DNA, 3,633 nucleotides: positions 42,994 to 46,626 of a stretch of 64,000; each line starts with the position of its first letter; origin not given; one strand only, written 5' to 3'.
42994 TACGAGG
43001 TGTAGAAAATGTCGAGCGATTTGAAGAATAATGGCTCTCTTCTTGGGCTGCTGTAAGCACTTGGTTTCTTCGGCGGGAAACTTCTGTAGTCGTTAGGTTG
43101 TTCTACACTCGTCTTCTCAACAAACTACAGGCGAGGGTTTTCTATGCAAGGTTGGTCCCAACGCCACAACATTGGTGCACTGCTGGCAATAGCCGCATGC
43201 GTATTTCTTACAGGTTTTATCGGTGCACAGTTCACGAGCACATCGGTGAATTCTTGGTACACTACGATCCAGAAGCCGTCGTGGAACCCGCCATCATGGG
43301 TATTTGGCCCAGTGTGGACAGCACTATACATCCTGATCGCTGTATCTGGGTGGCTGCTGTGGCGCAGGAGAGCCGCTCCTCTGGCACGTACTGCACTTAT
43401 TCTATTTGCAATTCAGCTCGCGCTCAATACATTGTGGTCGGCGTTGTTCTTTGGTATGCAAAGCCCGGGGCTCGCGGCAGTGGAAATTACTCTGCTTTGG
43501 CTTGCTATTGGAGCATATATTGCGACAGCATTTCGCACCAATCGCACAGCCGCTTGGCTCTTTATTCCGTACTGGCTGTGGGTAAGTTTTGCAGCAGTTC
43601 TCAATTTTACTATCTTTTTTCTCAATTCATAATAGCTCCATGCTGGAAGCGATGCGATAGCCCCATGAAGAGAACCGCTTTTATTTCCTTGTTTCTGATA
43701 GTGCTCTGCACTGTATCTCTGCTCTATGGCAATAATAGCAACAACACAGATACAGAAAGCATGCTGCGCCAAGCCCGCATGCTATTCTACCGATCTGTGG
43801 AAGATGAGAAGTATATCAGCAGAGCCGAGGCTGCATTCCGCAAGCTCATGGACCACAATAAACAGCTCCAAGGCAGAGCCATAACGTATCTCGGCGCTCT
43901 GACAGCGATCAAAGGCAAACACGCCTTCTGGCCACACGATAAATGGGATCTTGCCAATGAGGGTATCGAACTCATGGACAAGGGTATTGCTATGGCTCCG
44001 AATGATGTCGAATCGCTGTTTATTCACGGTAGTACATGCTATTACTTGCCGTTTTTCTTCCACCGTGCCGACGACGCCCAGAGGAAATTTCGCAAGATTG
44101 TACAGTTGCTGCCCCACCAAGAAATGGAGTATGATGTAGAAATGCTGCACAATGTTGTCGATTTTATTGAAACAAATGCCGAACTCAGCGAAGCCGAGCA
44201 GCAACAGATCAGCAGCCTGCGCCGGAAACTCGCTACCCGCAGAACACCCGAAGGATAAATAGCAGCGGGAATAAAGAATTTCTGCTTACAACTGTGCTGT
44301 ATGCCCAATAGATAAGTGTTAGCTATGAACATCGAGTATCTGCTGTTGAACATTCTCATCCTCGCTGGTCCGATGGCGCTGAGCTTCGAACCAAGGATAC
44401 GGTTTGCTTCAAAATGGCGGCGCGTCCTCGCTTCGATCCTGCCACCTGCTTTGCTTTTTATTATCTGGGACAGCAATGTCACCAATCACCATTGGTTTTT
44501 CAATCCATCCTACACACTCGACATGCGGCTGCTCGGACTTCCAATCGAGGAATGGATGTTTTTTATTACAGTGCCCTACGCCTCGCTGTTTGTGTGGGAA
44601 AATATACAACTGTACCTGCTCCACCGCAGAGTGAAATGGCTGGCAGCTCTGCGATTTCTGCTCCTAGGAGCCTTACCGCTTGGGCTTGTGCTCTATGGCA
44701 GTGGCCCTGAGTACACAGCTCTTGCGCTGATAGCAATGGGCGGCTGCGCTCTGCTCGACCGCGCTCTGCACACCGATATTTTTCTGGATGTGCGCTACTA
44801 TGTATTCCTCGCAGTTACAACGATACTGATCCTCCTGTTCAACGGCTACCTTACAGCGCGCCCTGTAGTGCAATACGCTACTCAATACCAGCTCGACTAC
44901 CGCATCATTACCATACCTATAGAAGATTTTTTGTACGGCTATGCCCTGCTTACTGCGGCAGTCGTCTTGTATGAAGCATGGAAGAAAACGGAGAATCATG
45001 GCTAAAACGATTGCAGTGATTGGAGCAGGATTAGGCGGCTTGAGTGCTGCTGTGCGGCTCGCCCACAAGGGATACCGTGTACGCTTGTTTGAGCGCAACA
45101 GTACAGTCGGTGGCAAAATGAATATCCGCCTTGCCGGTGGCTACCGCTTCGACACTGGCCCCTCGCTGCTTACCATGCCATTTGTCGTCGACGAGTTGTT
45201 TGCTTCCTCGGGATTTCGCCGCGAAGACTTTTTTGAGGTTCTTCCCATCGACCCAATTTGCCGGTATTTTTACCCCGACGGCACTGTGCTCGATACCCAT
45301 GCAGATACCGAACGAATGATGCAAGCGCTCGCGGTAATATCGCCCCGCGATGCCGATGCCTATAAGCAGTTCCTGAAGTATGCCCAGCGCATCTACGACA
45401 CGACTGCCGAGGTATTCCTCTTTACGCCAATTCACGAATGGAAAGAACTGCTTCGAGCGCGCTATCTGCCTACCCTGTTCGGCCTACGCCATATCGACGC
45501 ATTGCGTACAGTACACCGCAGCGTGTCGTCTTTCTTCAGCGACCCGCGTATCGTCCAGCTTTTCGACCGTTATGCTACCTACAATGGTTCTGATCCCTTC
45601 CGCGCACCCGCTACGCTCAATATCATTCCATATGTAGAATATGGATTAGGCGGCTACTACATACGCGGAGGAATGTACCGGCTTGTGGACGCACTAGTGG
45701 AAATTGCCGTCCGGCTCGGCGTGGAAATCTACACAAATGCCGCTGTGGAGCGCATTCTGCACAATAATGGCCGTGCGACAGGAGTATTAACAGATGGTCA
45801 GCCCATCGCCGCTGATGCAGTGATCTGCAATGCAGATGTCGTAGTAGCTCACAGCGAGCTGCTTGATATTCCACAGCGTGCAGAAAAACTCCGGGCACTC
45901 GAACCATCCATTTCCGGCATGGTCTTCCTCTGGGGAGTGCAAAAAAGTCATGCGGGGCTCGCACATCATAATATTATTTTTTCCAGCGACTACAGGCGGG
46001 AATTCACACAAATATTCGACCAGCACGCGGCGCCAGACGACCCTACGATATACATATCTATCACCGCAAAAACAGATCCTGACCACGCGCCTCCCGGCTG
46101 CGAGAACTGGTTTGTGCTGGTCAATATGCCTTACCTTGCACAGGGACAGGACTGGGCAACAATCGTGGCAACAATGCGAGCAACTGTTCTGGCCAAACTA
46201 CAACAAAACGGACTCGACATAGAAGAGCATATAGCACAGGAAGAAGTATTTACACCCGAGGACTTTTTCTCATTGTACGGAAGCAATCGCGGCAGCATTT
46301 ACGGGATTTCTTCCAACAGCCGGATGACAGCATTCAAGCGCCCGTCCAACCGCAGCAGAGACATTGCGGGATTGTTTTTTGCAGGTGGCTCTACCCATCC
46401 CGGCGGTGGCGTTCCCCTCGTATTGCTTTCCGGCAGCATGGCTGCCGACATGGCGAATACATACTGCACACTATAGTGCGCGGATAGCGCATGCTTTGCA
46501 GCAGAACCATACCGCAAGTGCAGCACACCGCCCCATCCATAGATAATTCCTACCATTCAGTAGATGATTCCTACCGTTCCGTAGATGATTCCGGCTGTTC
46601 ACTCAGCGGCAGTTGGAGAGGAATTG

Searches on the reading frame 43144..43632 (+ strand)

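Call 44: search_protein_families(library=ncbifam, proteins=[window:43144-43632:+], max_evalue=0.00001)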
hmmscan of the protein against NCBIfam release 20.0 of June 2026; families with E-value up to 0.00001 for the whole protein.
window:43144-43632:+ (162 aa): 1 family
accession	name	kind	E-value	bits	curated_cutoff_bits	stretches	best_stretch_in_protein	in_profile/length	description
NF047825.1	T-richsensTspOAlph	equivalog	3.9e-33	114.8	180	1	19-161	7-148/152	tryptophan-rich sensory protein TspO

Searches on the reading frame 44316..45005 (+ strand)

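Call 43: search_protein_families(library=pfam, proteins=[window:44316-45005:+], max_evalue=0.001)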
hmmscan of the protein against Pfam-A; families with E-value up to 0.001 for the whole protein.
window:44316-45005:+ (229 aa): 1 family
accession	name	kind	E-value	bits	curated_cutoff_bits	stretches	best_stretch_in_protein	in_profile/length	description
PF18916.5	Lycopene_cyc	-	2.9e-27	95.5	27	2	8-95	4-90/92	Lycopene cyclase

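Call 44: search_protein_families(library=ncbifam, proteins=[window:44316-45005:+], max_evalue=0.00001)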
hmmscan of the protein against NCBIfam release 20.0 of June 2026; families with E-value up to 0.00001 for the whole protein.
window:44316-45005:+ (229 aa): 1 family
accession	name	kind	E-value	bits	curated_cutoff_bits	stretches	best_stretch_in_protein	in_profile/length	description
TIGR03462.1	CarR_dom_SF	subfamily_domain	2e-28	98.7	39.4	2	7-92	2-87/89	lycopene cyclase domain-containing protein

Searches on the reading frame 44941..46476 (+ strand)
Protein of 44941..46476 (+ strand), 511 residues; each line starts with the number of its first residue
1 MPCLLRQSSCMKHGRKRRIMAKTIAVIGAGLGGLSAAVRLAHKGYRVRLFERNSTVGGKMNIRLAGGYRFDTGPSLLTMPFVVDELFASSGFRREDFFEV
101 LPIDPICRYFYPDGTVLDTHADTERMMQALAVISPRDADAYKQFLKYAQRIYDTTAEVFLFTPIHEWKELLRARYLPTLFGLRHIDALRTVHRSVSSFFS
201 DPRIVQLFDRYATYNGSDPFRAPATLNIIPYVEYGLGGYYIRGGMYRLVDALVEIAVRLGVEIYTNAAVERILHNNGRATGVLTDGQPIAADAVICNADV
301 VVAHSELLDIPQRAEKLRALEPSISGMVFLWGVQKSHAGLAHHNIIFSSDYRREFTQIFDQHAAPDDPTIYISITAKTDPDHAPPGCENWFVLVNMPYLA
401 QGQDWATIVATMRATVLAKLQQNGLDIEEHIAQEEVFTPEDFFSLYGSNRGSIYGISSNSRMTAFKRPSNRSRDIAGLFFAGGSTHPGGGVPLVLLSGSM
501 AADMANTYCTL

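Call 43: search_protein_families(library=pfam, proteins=[window:44941-46476:+], max_evalue=0.001)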
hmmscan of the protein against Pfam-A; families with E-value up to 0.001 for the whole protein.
window:44941-46476:+ (511 aa): 12 families
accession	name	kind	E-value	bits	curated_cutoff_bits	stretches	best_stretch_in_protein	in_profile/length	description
PF01593.30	Amino_oxidase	-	6.4e-31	108.5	19.8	1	31-503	1-440/443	Flavin containing amine oxidoreductase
PF01266.30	DAO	-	1.4e-14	54.9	27.9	1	24-300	2-204/353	FAD dependent oxidoreductase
PF13450.12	NAD_binding_8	-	2e-13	50.8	21.9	1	26-79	1-54/68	NAD(P)-binding Rossmann-like domain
PF07992.20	Pyr_redox_2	-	3.1e-09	37.1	26.1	1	23-56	2-36/291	Pyridine nucleotide-disulphide oxidoreductase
PF00890.30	FAD_binding_2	-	4.6e-09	36.4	20.4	1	24-67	2-43/414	FAD binding domain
PF03486.20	HI0933_like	-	3e-08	33.9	50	1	23-63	2-42/244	HI0933-like protein Rossmann domain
PF12831.13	FAD_oxidored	-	6.6e-06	26.1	27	1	24-61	2-39/416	FAD dependent oxidoreductase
PF00070.33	Pyr_redox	-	2.1e-05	25.4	22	0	24-58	2-36/82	Pyridine nucleotide-disulphide oxidoreductase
PF01946.23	Thi4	-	7.6e-05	22.5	26.2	1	19-61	15-58/235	Thi4 family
PF01134.28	GIDA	-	0.00029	20.4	22.1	1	24-55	2-33/391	Glucose inhibited division protein A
PF13454.12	NAD_binding_9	-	0.00039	20.9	21.8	0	25-58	1-38/155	FAD-NAD(P)-binding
PF01494.25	FAD_binding_3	-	0.00071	19.3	22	0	24-55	4-35/349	FAD binding domain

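Call 44: search_protein_families(library=ncbifam, proteins=[window:44941-46476:+], max_evalue=0.00001)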
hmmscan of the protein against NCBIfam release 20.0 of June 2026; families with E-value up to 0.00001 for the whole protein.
window:44941-46476:+ (511 aa): 40 families (the best 25 are shown)
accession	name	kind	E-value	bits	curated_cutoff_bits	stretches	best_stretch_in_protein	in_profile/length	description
NF042421.1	hydcarot_desat_CrtD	equivalog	4.8e-127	424.4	500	1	22-506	2-484/487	1-hydroxycarotenoid 3,4-desaturase CrtD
TIGR02734.1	crtI_fam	subfamily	1.2e-126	423.3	238.1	1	25-504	2-487/504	phytoene desaturase family protein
NF045637.1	carotdesatCrtDProt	equivalog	9.1e-115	383.9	580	1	24-504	1-481/485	1-hydroxycarotenoid 3,4-desaturase CrtD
NF058655.1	CrtID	equivalog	1.7e-104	350.3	640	1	24-502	1-478/478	bifunctional phytoene desaturase/3,4-desaturase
TIGR02730.1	carot_isom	equivalog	3.2e-26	92.2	586.9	1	25-503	4-486/493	carotenoid isomerase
NF045689.1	BCarotKetCrtO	equivalog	4.2e-25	88.3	1000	2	23-308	5-307/563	beta-carotene ketolase CrtO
TIGR02733.1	desat_CrtD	equivalog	1.4e-22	80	549.7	2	236-501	222-484/492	C-3',4' desaturase CrtD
NF005560.0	PRK07233.1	equivalog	2.1e-19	69.7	252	2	23-66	2-45/435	hypothetical protein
NF005547.0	PRK07208.1-3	equivalog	6.6e-15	54.8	380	1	22-73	5-56/465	hypothetical protein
TIGR03467.1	HpnE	equivalog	1.8e-12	47.3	283.05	1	24-67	1-44/430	hydroxysqualene dehydroxylase HpnE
NF005548.0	PRK07208.1-4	equivalog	4.2e-10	38.8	389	1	21-74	3-56/488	hypothetical protein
TIGR00275.1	TIGR00275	subfamily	2.6e-09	36.4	183.8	0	24-62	1-39/401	aminoacetone oxidase family FAD-binding enzyme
TIGR02352.1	thiamin_ThiO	equivalog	6.6e-09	35.3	250.8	0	24-59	1-35/351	glycine oxidase ThiO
NF009410.0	PRK12771.1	subfamily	1.1e-08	34.2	516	1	17-70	134-186/566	NAD(P)-binding protein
NF004789.0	PRK06134.1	subfamily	1.2e-08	33.9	747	0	23-60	14-51/581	FAD-dependent oxidoreductase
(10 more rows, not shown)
